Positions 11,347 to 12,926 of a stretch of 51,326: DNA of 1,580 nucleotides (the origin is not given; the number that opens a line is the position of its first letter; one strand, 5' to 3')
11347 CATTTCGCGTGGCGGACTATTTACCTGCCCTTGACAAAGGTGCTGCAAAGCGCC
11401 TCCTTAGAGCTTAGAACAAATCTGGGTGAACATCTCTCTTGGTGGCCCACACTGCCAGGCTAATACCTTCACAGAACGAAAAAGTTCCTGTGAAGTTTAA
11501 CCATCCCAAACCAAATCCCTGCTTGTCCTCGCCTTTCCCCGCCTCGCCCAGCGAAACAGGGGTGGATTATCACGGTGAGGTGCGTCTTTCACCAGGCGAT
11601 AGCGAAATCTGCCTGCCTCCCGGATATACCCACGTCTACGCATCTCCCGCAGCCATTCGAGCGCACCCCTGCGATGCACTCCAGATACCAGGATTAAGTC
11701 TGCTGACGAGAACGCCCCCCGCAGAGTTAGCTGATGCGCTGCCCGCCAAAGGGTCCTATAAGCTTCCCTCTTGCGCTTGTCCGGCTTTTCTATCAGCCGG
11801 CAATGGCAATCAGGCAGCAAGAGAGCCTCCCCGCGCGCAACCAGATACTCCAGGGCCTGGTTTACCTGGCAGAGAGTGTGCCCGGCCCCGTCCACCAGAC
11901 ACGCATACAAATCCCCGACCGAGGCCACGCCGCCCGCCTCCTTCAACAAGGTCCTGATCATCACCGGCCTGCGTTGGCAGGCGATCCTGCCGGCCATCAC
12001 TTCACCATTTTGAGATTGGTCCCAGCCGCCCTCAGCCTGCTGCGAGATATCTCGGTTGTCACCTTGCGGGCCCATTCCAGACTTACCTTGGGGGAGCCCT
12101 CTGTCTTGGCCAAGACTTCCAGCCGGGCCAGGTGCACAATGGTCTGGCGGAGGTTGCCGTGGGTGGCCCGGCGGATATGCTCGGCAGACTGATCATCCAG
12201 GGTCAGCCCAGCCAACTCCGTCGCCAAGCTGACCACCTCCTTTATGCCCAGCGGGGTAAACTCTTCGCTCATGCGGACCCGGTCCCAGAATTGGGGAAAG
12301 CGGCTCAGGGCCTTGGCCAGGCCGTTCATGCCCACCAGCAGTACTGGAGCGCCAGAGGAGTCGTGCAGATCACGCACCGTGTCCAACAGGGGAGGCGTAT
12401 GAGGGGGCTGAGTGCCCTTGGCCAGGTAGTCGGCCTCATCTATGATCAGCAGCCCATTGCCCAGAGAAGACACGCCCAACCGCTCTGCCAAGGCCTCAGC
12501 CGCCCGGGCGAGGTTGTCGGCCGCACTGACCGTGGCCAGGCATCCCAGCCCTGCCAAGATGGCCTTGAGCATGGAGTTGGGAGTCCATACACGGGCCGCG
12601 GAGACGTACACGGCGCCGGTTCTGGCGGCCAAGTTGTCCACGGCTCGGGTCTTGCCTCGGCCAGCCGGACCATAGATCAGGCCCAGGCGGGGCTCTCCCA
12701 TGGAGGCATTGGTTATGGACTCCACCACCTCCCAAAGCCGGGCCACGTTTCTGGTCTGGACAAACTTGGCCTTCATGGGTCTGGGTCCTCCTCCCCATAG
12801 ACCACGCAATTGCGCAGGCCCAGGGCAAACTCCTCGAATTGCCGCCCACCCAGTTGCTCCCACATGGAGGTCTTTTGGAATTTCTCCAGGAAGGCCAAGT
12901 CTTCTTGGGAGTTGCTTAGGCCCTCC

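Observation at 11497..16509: Truncated Mu-like transposition module ending at a tRNA-Arg gene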

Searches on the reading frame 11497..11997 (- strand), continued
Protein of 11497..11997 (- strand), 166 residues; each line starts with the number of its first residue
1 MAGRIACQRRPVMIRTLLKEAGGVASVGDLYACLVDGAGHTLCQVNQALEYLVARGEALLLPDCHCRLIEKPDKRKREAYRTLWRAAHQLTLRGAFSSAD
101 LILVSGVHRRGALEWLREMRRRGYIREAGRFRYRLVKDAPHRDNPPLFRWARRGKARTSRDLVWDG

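Call 110: search_protein_families(library=phrogs, proteins=[L018:8766-9917:-, L024:9000-9686:+, L024:9718-10614:+, L024:10617-10985:+, L024:11227-11538:+], max_evalue=0.001)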
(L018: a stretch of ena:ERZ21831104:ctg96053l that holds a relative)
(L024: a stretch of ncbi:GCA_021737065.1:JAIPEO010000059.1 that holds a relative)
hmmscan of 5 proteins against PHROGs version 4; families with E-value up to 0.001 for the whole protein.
L018:8766-9917:- (383 aa): 0 families

L024:9000-9686:+ (228 aa): 0 families

L024:9718-10614:+ (298 aa): 0 families

L024:10617-10985:+ (122 aa): 0 families

L024:11227-11538:+ (103 aa): 0 families

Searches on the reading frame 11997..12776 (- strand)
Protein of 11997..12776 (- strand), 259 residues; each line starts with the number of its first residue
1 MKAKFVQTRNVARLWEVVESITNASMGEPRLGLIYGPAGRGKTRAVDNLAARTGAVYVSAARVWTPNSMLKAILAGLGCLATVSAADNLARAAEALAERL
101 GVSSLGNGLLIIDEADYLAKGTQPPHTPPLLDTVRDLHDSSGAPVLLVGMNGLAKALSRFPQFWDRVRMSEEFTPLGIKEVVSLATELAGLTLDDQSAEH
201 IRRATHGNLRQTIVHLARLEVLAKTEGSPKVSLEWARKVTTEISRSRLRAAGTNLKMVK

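Call 7: search_protein_families(library=pfam, proteins=[window:11997-12776:-], max_evalue=0.01)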
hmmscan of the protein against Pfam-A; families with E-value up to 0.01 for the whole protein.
window:11997-12776:- (259 aa): 4 families
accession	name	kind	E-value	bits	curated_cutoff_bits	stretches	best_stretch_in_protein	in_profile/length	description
PF13401.12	AAA_22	-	4.1e-15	56.7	27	1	29-157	5-130/130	AAA domain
PF05621.17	TniB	-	3.2e-08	33.7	22.4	1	51-168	68-180/189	Bacterial TniB protein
PF13191.12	AAA_16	-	1.3e-05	26.2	32.6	1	23-119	18-104/167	AAA ATPase domain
PF00004.35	AAA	-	0.001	20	21.2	1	33-122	2-73/131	ATPase family associated with various cellular activities (AAA)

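Call 12: search_protein_families(library=phrogs, proteins=[window:11997-12776:-], max_evalue=0.01)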
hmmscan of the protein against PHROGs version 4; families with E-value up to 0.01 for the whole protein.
window:11997-12776:- (259 aa): 3 families
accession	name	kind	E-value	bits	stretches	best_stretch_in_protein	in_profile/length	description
phrog_296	-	integration and excision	1.6e-43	150.3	1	1-243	294-522/626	DNA transposition protein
phrog_11838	-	DNA, RNA and nucleotide metabolism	0.00097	19.4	0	86-219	79-205/420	clamp loader of DNA polymerase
phrog_6841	-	unknown function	0.0034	17.3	0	89-226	149-284/470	-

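Call 83: search_solved_structures(query=window:11997-12776:-, max_evalue=0.01)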
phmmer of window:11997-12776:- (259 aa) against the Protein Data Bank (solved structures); distinct sequences matched with E-value up to 0.01: 0.

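Call 90: search_protein_families(library=padloc, proteins=[window:11997-12776:-], max_evalue=0.001)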
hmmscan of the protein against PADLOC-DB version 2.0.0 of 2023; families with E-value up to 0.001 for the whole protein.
window:11997-12776:- (259 aa): 1 family
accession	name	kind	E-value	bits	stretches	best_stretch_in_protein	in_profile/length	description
PDLC01738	TnsC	-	3.2e-07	27.9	1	30-177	60-195/283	TnsC_0_V-K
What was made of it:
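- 11997..12776 (-): B, an AAA+ ATPase of MuB/TniB/TnsC type (259 aa), translationally coupled to A. Calls 7, 12 and 90.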

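Call 91: search_protein_families(library=ncbifam, proteins=[window:11997-12776:-], max_evalue=0.001)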
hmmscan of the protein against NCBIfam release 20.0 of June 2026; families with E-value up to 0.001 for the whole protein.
window:11997-12776:- (259 aa): 0 families
